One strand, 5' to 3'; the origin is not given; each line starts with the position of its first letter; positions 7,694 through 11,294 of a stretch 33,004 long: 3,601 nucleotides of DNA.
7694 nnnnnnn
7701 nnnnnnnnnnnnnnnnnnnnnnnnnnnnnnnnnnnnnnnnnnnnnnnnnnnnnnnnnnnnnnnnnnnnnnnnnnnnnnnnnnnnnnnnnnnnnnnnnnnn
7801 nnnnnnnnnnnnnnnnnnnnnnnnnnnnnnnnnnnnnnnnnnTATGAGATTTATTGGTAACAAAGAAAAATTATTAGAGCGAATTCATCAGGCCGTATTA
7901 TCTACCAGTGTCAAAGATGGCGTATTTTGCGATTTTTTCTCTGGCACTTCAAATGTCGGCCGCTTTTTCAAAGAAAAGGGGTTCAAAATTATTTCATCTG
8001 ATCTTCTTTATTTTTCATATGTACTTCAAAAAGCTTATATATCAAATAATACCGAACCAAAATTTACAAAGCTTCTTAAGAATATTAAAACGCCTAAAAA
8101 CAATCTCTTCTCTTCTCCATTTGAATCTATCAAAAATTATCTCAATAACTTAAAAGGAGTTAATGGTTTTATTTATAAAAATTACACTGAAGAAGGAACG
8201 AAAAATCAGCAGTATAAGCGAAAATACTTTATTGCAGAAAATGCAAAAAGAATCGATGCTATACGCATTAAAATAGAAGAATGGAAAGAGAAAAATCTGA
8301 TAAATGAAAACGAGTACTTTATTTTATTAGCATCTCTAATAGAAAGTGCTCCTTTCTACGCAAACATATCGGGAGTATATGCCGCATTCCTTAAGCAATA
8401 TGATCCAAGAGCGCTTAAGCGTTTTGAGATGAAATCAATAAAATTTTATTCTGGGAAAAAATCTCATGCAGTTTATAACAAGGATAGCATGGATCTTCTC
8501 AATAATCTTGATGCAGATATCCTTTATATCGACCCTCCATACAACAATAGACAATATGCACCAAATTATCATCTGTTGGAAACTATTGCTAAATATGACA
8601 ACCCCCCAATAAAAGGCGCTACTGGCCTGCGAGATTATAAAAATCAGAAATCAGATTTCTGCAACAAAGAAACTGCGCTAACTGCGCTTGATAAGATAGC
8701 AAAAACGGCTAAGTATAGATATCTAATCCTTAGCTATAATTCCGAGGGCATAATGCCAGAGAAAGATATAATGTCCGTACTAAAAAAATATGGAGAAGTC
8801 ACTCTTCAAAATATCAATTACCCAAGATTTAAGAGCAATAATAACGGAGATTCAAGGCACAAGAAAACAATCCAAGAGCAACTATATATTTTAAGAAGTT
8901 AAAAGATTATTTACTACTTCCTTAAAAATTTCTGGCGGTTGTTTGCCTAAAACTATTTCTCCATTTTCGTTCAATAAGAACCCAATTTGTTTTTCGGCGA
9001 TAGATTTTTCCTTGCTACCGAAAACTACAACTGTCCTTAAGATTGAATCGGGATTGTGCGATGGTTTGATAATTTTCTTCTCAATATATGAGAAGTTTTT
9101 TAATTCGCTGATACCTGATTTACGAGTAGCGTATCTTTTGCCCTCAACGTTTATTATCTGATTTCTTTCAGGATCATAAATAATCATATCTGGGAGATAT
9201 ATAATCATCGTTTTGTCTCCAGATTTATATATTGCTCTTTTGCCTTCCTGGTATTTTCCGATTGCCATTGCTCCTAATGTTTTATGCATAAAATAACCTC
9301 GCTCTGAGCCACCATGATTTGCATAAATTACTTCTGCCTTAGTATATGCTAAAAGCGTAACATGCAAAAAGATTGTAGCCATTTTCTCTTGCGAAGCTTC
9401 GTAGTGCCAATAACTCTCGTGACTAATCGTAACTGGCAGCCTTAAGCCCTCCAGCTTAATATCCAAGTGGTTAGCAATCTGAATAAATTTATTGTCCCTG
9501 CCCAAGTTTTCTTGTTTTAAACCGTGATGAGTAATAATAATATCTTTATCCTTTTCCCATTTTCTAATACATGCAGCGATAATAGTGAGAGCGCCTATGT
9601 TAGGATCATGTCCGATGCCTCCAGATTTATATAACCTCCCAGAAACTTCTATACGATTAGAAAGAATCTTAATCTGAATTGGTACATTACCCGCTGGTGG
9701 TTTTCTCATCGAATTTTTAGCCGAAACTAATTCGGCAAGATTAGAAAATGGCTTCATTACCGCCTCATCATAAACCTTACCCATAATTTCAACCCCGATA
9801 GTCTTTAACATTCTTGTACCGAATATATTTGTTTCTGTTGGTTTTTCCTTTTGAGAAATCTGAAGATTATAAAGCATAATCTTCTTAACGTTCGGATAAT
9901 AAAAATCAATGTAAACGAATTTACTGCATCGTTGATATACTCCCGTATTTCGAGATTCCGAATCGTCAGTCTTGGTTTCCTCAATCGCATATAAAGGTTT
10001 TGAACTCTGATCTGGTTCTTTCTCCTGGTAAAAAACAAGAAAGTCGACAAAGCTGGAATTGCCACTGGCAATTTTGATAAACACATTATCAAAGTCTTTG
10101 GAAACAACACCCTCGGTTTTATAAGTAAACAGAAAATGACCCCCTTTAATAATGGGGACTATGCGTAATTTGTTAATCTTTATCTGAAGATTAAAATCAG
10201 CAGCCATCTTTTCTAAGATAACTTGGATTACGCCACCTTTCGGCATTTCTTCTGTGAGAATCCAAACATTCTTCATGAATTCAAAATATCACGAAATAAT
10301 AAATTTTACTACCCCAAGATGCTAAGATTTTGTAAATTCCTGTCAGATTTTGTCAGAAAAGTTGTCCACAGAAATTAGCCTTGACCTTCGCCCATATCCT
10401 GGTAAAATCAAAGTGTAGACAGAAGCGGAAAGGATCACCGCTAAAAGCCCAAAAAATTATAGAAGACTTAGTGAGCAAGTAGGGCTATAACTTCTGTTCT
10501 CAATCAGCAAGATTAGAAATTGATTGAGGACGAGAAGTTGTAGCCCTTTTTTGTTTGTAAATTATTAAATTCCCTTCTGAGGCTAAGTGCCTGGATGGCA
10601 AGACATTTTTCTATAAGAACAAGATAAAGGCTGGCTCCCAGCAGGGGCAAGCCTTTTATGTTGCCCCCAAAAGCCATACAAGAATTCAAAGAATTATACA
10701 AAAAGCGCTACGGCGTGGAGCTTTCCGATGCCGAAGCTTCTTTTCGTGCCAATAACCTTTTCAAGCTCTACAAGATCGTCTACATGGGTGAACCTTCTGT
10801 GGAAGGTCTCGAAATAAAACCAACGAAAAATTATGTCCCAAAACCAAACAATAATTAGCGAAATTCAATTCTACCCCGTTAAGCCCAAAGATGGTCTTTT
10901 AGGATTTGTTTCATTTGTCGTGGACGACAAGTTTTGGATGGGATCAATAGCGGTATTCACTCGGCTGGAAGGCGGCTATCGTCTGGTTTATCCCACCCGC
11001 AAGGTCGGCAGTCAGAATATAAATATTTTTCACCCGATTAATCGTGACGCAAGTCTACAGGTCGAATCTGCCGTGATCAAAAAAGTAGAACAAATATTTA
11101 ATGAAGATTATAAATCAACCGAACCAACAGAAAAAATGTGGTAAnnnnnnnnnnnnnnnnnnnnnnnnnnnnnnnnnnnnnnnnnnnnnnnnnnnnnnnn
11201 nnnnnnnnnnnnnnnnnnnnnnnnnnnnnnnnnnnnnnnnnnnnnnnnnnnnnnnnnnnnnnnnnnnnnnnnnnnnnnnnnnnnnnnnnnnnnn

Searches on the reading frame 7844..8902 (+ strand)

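Call 9: search_protein_families(library=pfam, proteins=[window:7844-8902:+], max_evalue=0.001)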
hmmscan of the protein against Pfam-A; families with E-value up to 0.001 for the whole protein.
window:7844-8902:+ (352 aa): 1 family
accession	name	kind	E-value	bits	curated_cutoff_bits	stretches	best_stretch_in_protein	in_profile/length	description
PF02086.21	MethyltransfD12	-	8e-36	124.5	22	1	3-311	1-252/253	D12 class N6 adenine-specific DNA methyltransferase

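Call 71: search_protein_families(library=padloc, proteins=[window:7844-8902:+], max_evalue=0.001)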
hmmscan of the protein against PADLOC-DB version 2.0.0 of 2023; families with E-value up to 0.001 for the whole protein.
window:7844-8902:+ (352 aa): 11 families
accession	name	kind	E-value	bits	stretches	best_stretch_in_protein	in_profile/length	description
PDLC03287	MTase_II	-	1.3e-98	329.4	1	1-349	1-335/646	Type II methyltransferase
PDLC03257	MTase_II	-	3e-96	320.7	1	1-351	13-340/343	Type II methyltransferase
PDLC03298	MTase_II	-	4.3e-54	182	1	2-330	3-306/362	Type II methyltransferase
PDLC03345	MTase_II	-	9.1e-44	147.7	1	3-349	25-392/581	Type II methyltransferase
PDLC03720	oMTase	-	6.5e-39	132.5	1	3-332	6-307/326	orphan methyltransferase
PDLC03373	MTase_II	-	1e-36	125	1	2-341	10-330/339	Type II methyltransferase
PDLC03292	MTase_II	-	1.1e-30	104.5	1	2-333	82-392/722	Type II methyltransferase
PDLC03342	MTase_II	-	3.9e-27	93.3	1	2-319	26-342/383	Type II methyltransferase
PDLC03385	MTase_II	-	6e-18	63.3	2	201-318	196-304/336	Type II methyltransferase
PDLC03261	MTase_II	-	9e-18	61.9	1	2-336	312-626/643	Type II methyltransferase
PDLC03372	MTase_II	-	2e-17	61.8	1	115-340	23-249/259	Type II methyltransferase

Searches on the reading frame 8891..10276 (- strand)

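Call 9: search_protein_families(library=pfam, proteins=[window:8891-10276:-], max_evalue=0.001)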
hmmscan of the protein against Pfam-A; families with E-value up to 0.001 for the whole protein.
window:8891-10276:- (461 aa): 0 families

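Call 71: search_protein_families(library=padloc, proteins=[window:8891-10276:-], max_evalue=0.001)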
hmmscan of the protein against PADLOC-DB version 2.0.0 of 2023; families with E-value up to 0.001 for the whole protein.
window:8891-10276:- (461 aa): 1 family
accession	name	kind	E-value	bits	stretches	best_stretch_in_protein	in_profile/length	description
PDLC03445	REase_II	-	3.2e-51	172.8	2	88-440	117-461/465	Type II restriction enzyme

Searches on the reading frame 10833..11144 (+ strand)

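Call 9: search_protein_families(library=pfam, proteins=[window:10833-11144:+], max_evalue=0.001)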
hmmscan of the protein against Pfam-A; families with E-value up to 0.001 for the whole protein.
window:10833-11144:+ (103 aa): 1 family
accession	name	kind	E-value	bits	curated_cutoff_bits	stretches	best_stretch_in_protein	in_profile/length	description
PF04026.17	SpoVG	-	1.5e-07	31.9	29.6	1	8-85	3-80/82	SpoVG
